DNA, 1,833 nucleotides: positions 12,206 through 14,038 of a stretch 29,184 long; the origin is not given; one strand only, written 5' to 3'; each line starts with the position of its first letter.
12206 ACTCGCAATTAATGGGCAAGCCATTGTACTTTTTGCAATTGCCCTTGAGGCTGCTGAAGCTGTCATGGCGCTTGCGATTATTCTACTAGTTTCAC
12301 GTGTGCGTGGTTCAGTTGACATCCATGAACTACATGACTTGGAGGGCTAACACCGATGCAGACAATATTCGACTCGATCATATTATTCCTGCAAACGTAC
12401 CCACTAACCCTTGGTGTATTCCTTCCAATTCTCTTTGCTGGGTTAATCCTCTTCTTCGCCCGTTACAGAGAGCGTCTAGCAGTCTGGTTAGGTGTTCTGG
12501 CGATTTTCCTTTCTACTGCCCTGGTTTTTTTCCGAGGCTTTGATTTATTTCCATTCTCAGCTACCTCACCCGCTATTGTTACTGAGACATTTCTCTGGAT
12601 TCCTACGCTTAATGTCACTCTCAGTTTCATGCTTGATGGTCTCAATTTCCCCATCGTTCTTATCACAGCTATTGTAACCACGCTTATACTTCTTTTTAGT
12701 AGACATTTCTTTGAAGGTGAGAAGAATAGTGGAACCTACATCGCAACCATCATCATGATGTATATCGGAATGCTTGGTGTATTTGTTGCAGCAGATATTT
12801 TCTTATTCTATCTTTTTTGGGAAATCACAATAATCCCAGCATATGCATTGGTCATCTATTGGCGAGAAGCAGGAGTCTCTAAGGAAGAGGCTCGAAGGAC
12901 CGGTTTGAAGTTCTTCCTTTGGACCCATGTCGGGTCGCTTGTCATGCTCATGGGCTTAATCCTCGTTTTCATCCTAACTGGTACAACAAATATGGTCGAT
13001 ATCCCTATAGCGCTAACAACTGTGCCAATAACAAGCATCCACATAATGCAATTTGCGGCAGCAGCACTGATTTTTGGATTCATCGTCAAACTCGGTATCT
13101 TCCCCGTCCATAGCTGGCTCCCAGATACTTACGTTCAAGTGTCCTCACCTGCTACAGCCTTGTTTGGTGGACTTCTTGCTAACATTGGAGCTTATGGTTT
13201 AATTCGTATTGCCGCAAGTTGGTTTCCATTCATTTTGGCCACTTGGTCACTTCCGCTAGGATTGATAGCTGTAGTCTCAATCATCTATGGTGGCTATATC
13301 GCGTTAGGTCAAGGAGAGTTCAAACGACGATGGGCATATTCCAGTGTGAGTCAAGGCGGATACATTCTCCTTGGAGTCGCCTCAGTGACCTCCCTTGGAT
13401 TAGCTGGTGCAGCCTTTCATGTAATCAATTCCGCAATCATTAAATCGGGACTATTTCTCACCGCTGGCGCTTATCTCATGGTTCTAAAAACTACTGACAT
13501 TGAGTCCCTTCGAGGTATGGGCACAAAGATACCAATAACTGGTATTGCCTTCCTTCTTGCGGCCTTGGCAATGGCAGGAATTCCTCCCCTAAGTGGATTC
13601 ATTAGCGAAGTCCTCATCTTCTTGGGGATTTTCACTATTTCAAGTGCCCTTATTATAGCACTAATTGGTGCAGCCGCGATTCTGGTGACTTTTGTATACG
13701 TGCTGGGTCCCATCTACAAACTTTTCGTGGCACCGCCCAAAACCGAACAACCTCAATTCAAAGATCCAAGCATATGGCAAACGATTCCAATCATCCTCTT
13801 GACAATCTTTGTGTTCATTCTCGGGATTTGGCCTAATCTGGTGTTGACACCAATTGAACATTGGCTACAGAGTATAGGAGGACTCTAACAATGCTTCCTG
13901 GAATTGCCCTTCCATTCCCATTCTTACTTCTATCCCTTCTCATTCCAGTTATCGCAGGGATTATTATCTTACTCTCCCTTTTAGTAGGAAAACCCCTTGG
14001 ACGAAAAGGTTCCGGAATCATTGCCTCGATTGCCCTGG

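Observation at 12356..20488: Candidate '3M' complex I: five antiporter-like proton-pump subunits in one operon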

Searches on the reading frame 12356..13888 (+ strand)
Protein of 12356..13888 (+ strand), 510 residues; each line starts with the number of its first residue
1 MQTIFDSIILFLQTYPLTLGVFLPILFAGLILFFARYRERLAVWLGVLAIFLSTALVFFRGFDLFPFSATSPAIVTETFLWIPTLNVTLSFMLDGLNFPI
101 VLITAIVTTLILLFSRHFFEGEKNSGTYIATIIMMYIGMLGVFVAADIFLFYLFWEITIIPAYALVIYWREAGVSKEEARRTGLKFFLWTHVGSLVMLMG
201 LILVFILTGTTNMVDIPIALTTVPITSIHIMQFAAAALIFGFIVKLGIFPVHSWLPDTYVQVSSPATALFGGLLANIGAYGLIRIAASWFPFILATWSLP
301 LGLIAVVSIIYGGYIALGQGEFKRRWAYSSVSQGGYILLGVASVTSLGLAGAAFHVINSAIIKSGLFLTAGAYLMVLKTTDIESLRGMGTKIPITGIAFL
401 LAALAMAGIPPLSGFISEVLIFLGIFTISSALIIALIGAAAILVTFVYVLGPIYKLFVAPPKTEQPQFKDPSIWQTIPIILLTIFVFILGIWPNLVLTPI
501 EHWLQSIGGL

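Call 3: search_protein_families(library=pfam, proteins=[window:12356-13888:+])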
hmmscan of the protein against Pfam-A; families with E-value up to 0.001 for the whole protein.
window:12356-13888:+ (510 aa): 2 families
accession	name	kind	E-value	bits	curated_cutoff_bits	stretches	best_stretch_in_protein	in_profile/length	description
PF00361.26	Proton_antipo_M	-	1.9e-58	198.5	21.5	1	145-438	1-288/294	NADH:quinone oxidoreductase/Mrp antiporter, TM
PF00662.26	Proton_antipo_N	-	7.2e-05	23.1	24.5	1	82-126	2-48/51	NADH-Ubiquinone oxidoreductase (complex I), chain 5 N-terminus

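Call 4: search_protein_families(library=ncbifam, proteins=[window:12356-13888:+])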
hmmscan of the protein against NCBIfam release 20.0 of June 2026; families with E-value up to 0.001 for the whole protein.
window:12356-13888:+ (510 aa): 74 families (the best 25 are shown)
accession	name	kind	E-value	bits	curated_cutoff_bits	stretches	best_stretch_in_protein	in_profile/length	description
TIGR01972.1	NDH_I_M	subfamily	1.6e-95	320.6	263.8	1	17-502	1-477/486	NADH-quinone oxidoreductase subunit M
NF006419.0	PRK08668.1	equivalog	9.6e-73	245.9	617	1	23-503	9-477/613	NADH dehydrogenase subunit M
NF004500.0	PRK05846.1-4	equivalog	5.3e-72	243.2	550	1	17-502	7-497/525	NADH-quinone oxidoreductase subunit M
NF009212.0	PRK12561.1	subfamily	6.2e-72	243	645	1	17-498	9-486/531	NAD(P)H-quinone oxidoreductase subunit 4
NF006240.0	PRK08376.1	subfamily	6.8e-67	226.5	662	1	57-498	54-497/521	putative monovalent cation/H+ antiporter subunit D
NF004505.0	PRK05846.2-5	equivalog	1e-60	206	700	1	17-505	5-479/508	NADH-quinone oxidoreductase subunit M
NF005060.0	PRK06473.1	equivalog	2.6e-60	204.5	747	1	21-497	6-471/500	NADH-quinone oxidoreductase subunit M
NF004502.0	PRK05846.2-1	equivalog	2.4e-59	201.4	791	1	88-508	85-498/500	NADH-quinone oxidoreductase subunit M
NF009306.0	PRK12663.1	equivalog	9.7e-59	199.5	542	1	17-498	6-472/498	Na+/H+ antiporter subunit D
NF004499.0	PRK05846.1-3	equivalog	1.8e-58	198.5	585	1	19-501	9-478/502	NADH-quinone oxidoreductase subunit M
NF005611.0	PRK07363.1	equivalog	2.4e-58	197.9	764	1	18-501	3-475/501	NADH-quinone oxidoreductase subunit M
NF002713.0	PRK02546.1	subfamily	4.4e-57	193.7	827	1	17-496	11-487/533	NAD(P)H-quinone oxidoreductase subunit 4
NF005818.0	PRK07691.1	equivalog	1.1e-56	192.8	586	1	19-500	8-476/496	Na+/H+ antiporter subunit D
NF004498.0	PRK05846.1-1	equivalog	1.1e-56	192.7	614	1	22-502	8-491/509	NADH-quinone oxidoreductase subunit M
NF006241.0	PRK08377.1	equivalog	4.4e-56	190.9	645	1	19-501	7-471/494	NADH dehydrogenase subunit N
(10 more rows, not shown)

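Call 16: find_related_loci(query=window:12356-13888:+, collection=genome_contigs, flank=10000)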
Query window:12356-13888:+ (510 aa) in genome_contigs; peptide patterns used: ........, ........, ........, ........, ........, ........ (x = any residue, [..] = any of these).
50 stretches matched a pattern; 1 encode a relative of the query (tblastn E <= 1e-3); 1 distinct loci.
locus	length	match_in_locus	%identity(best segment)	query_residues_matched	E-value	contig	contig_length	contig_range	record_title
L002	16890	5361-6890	92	1-510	0e+0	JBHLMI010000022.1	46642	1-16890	MAG: Promethearchaeota archaeon isolate DZ2M.271 DZ2M.271@1906, whole genome shotgun sequence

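Call 26: find_homologous_proteins(query=window:12356-13888:+, max_evalue=1e-20)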
Query window:12356-13888:+ (510 aa): 560 proteins with E <= 1e-20 among 8000 candidates; the best 120 are listed. Only proteins of 280 to 893 residues were searched: fused or split forms outside these lengths cannot appear, so this answer is no evidence that the protein stands alone or is whole; lengths 'longer' or 'shorter' looks for them.
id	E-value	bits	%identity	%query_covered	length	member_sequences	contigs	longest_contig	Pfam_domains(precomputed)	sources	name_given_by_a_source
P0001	0.0e+0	1070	100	100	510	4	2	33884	PF00361.26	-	-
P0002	2.0e-262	890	80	100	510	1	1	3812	PF00361.26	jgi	jgi:NADH-quinone oxidoreductase subunit M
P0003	5.5e-256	868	79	97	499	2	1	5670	PF00361.26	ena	-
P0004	8.4e-242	822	77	96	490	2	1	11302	PF00361.26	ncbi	-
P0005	1.2e-235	801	73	100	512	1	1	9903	PF00361.26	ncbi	ncbi:MAG: complex I subunit 5 family protein [Candidatus Thorarchaeota archaeon]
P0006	4.4e-214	730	64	99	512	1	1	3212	PF00662.27,PF00361.26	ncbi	-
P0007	4.4e-214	730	64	99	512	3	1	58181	PF00361.26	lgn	-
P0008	1.1e-211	722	64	99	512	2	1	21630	PF00361.26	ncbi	ncbi:MAG: NuoM family protein [Promethearchaeota archaeon]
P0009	2.3e-142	494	47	97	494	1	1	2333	PF00662.27,PF00361.26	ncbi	-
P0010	1.3e-137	478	47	97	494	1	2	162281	PF00662.27,PF00361.26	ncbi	-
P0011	3.6e-58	216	33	84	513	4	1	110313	PF00361.26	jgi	jgi:NADH-quinone oxidoreductase subunit M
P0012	2.9e-57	213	32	98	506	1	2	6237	PF00361.26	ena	-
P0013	9.4e-57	211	32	95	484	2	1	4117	PF00361.26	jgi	jgi:NADH-quinone oxidoreductase subunit M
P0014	2.5e-56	210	34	82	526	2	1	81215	PF00361.26,PF01059.23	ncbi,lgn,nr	ncbi:MAG: NADH-quinone oxidoreductase subunit M [Ignavibacteria bacterium]|nr:NADH-quinone oxidoredu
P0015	6.7e-56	208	32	82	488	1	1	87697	PF00361.26,PF01059.23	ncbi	-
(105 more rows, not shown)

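Call 27: find_encoding_contigs(protein=P0010, flank=10000, max_places=2)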
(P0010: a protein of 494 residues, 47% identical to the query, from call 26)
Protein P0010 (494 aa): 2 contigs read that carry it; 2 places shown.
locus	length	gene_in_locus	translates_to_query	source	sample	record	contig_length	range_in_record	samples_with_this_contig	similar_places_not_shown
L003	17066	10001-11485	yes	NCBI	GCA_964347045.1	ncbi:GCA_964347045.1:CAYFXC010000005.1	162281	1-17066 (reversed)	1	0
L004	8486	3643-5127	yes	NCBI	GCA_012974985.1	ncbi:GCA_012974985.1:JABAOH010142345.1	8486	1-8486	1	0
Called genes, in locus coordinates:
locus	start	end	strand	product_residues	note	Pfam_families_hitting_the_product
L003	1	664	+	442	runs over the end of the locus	PF02952:Fucose_iso_C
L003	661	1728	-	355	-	PF01040:UbiA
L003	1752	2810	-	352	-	PF00348:polyprenyl_synt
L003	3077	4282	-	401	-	PF03486:HI0933_like (faint), PF05834:Lycopene_cycl (faint), PF12831:FAD_oxidored, PF13450:NAD_binding_8 (weak), PF01494:FAD_binding_3, PF04820:Trp_halogenase (weak), PF01266:DAO (weak), PF22578:GGR_cat, +1 more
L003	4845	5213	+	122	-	PF00507:Oxidored_q4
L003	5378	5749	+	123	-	PF01058:Oxidored_q6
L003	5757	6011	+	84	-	-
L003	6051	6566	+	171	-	PF00329:Complex1_30kDa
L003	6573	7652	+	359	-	PF00346:Complex1_49kDa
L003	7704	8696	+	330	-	PF00146:NADHdh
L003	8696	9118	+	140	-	PF13534:Fer4_17 (faint), PF12797:Fer4_2 (faint), PF00037:Fer4, PF13237:Fer4_10, PF14697:Fer4_21, PF12838:Fer4_7, PF13187:Fer4_9, PF00037:Fer4, +5 more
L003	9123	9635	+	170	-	PF00499:Oxidored_q3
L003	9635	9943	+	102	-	PF00420:Oxidored_q2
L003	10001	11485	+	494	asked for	PF00662:Proton_antipo_N, PF00361:Proton_antipo_M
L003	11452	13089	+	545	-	PF00662:Proton_antipo_N (weak), PF00361:Proton_antipo_M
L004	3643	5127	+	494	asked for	PF00662:Proton_antipo_N, PF00361:Proton_antipo_M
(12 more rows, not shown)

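Call 28: find_encoding_contigs(protein=P0007, flank=10000, max_places=2)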
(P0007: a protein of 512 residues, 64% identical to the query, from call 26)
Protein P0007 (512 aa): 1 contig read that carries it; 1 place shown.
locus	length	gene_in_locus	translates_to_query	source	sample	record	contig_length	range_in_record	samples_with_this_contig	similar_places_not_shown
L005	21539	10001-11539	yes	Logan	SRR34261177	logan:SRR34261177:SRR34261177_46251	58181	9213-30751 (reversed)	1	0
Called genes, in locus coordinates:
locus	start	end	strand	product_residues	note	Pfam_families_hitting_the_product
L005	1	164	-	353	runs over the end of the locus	PF01040:UbiA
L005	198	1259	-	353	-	PF00348:polyprenyl_synt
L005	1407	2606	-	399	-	PF01946:Thi4 (weak), PF05834:Lycopene_cycl, PF07992:Pyr_redox_2 (weak), PF12831:FAD_oxidored, PF13450:NAD_binding_8 (weak), PF01266:DAO (weak), PF01494:FAD_binding_3, PF22578:GGR_cat, +2 more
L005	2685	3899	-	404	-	PF07992:Pyr_redox_2, PF21706:FCSD_central (faint)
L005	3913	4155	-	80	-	PF01206:TusA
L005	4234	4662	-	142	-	PF02635:DsrE, PF13686:DrsE_2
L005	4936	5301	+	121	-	PF00507:Oxidored_q4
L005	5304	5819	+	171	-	PF01058:Oxidored_q6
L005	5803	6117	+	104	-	PF01022:HTH_5, PF12802:MarR_2 (faint), PF12840:HTH_20, PF13412:HTH_24 (weak), PF24034:DUF7343 (weak)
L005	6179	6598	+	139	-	PF00329:Complex1_30kDa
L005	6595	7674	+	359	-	PF00346:Complex1_49kDa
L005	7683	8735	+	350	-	PF00146:NADHdh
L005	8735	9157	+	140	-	PF13534:Fer4_17 (faint), PF12797:Fer4_2 (faint), PF00037:Fer4, PF13237:Fer4_10, PF14697:Fer4_21, PF12838:Fer4_7, PF13187:Fer4_9, PF00037:Fer4, +5 more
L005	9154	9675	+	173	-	PF00499:Oxidored_q3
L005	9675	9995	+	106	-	PF00420:Oxidored_q2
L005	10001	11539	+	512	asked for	PF00361:Proton_antipo_M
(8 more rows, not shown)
